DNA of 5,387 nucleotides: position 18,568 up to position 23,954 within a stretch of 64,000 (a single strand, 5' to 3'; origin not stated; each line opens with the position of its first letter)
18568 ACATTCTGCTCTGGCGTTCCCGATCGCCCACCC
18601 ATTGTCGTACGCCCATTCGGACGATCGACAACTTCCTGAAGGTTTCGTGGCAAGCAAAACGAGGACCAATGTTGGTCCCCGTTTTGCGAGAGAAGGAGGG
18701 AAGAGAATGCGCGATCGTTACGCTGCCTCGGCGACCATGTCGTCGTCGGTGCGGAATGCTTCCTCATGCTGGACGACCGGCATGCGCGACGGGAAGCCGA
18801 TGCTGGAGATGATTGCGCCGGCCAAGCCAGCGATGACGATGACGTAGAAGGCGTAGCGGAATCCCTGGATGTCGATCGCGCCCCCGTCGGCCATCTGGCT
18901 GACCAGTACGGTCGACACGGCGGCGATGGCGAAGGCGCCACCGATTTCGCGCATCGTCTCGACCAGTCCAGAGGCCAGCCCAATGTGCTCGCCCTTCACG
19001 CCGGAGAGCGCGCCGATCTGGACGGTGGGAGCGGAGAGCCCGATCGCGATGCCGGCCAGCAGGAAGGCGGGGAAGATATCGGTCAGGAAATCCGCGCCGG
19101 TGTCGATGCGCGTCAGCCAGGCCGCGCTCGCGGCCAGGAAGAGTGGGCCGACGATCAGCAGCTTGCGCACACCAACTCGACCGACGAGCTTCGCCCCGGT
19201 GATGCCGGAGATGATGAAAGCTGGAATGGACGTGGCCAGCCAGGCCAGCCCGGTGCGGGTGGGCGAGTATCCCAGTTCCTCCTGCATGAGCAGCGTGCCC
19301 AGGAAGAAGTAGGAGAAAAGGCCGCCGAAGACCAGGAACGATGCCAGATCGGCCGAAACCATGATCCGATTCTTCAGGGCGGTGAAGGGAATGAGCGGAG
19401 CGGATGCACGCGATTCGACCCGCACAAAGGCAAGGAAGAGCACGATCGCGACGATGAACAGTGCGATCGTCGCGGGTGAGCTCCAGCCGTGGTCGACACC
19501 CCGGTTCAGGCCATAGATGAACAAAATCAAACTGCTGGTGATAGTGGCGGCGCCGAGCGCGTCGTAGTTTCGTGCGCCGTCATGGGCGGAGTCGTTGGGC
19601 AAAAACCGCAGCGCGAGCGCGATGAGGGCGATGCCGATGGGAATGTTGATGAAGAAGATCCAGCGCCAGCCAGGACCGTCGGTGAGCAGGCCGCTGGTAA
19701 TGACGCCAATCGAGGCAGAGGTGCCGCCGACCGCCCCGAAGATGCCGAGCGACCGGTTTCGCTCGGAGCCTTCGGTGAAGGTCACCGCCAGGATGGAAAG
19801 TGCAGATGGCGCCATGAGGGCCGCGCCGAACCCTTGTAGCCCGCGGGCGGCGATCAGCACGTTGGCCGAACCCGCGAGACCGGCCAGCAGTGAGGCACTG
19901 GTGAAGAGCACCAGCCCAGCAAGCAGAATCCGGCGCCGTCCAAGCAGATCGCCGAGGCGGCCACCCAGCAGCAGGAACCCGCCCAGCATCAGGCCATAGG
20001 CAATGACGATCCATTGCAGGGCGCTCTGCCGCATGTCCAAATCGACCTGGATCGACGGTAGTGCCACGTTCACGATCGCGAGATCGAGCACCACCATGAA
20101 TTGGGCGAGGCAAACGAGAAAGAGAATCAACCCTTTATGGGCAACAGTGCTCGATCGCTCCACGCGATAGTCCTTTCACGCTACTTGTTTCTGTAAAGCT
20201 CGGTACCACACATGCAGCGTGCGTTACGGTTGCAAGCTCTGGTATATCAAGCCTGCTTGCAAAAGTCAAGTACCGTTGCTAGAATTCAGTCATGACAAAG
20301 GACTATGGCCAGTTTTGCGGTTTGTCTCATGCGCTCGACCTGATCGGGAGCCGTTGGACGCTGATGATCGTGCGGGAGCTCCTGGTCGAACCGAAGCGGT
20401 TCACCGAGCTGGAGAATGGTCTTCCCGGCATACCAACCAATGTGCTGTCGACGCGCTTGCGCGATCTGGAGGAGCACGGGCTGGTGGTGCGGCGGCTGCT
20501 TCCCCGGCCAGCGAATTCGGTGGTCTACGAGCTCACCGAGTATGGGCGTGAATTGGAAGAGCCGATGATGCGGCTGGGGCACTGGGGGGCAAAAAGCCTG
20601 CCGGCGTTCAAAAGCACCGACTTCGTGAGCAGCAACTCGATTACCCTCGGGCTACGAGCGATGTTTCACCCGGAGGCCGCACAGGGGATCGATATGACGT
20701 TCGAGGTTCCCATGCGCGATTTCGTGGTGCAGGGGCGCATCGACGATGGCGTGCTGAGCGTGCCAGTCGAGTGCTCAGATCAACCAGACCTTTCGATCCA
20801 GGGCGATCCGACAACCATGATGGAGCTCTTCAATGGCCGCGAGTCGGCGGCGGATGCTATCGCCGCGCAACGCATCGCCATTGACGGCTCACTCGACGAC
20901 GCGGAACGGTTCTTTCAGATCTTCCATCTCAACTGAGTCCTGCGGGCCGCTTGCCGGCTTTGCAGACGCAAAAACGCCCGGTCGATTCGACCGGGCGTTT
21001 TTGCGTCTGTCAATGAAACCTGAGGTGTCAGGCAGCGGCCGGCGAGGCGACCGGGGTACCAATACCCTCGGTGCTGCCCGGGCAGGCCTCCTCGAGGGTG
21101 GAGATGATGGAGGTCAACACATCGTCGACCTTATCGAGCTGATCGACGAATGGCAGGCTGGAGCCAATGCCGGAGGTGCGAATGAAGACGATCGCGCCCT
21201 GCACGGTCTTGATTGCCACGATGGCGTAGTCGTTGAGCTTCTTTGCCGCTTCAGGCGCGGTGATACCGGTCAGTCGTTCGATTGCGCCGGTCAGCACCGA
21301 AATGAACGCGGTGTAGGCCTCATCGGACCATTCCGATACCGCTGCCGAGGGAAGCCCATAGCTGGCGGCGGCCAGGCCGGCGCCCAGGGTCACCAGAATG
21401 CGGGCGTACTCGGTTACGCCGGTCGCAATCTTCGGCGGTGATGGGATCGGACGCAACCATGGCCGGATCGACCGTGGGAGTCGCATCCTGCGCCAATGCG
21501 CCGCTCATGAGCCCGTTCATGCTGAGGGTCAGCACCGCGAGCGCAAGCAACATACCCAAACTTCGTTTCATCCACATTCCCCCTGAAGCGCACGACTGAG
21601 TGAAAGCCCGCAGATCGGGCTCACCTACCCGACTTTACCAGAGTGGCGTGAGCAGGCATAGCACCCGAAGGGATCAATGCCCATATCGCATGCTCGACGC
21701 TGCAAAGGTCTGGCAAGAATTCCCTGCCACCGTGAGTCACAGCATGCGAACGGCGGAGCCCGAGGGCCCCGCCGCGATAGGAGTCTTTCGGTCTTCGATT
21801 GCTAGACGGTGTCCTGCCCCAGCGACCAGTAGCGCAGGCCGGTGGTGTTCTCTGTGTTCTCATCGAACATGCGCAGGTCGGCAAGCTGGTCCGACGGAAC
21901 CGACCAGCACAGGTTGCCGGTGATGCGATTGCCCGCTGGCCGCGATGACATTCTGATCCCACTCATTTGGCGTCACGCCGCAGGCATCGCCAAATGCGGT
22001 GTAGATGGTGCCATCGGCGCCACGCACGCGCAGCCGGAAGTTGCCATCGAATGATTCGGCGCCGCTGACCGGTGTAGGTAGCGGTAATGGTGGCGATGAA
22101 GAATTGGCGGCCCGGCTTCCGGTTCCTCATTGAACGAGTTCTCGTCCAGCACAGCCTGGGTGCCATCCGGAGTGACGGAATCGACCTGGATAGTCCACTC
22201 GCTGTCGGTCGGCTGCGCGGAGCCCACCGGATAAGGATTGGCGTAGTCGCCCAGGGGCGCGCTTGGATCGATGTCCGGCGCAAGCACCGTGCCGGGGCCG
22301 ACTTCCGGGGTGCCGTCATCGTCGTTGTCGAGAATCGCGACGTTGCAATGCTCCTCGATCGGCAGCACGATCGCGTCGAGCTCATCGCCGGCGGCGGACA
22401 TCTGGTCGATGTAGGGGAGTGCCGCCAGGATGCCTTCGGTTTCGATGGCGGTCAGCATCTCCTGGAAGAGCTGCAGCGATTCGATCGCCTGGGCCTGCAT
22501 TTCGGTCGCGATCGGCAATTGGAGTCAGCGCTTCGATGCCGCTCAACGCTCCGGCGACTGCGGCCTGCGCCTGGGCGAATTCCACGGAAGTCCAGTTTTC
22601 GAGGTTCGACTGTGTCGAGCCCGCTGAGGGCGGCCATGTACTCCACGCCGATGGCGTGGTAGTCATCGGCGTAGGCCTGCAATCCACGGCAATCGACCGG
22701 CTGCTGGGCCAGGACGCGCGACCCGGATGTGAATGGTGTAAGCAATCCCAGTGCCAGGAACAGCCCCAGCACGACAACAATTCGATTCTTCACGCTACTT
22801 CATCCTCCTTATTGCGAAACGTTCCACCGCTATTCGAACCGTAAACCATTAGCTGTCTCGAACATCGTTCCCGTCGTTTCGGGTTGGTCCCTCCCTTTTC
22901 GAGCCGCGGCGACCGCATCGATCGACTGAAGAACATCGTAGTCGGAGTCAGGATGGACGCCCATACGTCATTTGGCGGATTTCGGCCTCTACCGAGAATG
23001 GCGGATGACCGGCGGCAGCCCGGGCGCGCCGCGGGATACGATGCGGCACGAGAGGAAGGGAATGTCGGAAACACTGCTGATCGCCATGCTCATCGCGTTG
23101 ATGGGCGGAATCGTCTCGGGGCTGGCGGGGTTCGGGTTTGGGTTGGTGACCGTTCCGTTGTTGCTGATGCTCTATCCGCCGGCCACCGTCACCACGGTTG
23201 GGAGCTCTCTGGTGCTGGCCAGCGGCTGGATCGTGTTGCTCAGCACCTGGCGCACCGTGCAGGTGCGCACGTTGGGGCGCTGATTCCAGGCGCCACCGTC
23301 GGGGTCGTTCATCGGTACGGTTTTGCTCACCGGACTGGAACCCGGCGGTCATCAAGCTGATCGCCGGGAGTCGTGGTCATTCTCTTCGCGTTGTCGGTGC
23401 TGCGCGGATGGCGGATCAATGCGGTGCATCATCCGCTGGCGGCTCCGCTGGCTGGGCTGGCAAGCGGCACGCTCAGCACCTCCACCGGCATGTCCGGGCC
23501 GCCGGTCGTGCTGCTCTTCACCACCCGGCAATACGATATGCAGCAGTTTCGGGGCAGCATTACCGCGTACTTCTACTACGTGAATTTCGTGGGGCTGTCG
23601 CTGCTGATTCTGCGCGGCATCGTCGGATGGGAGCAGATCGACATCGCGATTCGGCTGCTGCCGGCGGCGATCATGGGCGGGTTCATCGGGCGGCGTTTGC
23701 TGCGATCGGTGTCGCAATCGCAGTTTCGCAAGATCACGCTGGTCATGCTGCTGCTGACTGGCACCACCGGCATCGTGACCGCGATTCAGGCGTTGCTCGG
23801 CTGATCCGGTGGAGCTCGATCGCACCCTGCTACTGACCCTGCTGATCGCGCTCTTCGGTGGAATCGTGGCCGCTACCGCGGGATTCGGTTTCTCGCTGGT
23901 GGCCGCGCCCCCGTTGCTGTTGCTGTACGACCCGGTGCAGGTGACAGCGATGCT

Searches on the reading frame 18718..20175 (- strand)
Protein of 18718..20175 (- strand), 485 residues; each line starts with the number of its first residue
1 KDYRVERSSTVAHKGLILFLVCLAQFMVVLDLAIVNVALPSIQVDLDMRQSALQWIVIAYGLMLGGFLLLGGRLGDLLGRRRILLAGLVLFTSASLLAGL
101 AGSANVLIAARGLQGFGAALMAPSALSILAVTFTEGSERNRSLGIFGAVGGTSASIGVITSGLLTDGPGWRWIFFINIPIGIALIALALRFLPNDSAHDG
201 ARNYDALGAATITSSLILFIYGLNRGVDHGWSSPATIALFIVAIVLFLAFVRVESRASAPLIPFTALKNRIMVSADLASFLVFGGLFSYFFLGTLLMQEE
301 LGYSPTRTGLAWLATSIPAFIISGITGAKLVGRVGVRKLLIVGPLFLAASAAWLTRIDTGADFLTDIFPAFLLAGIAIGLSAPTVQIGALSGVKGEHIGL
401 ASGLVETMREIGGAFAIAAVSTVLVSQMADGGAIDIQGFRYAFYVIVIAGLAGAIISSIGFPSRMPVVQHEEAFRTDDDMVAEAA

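Call 13: search_protein_families(library=pfam, proteins=[window:18718-20175:-], max_evalue=0.001)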
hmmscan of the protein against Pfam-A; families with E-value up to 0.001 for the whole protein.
window:18718-20175:- (485 aa): 1 family
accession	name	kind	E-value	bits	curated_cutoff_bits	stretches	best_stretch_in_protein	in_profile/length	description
PF07690.21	MFS_1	-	1.3e-51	176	33.4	2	21-416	1-346/347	Major Facilitator Superfamily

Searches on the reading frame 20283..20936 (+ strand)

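Call 13: search_protein_families(library=pfam, proteins=[window:20283-20936:+], max_evalue=0.001)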
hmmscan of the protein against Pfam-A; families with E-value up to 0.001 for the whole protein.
window:20283-20936:+ (217 aa): 3 families
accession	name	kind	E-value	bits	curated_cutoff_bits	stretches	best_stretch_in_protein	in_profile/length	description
PF01638.23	HxlR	-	3.1e-23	81.9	20.8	1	20-107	1-88/91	HxlR-like helix-turn-helix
PF14864.11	Alkyl_sulf_C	-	5e-05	24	27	1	131-214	27-113/125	Alkyl sulfatase C-terminal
PF02036.22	SCP2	-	9.1e-05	23.2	21.3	1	152-214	38-100/101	SCP-2 sterol transfer family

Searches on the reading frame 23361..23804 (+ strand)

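Call 14: search_protein_families(library=pfam, proteins=[window:23361-23804:+], max_evalue=0.001)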
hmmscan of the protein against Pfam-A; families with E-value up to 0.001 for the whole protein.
window:23361-23804:+ (147 aa): 1 family
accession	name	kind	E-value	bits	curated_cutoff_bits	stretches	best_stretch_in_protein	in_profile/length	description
PF01925.25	TauE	-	2e-16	60.8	32.6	1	3-134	97-234/237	Sulfite exporter TauE/SafE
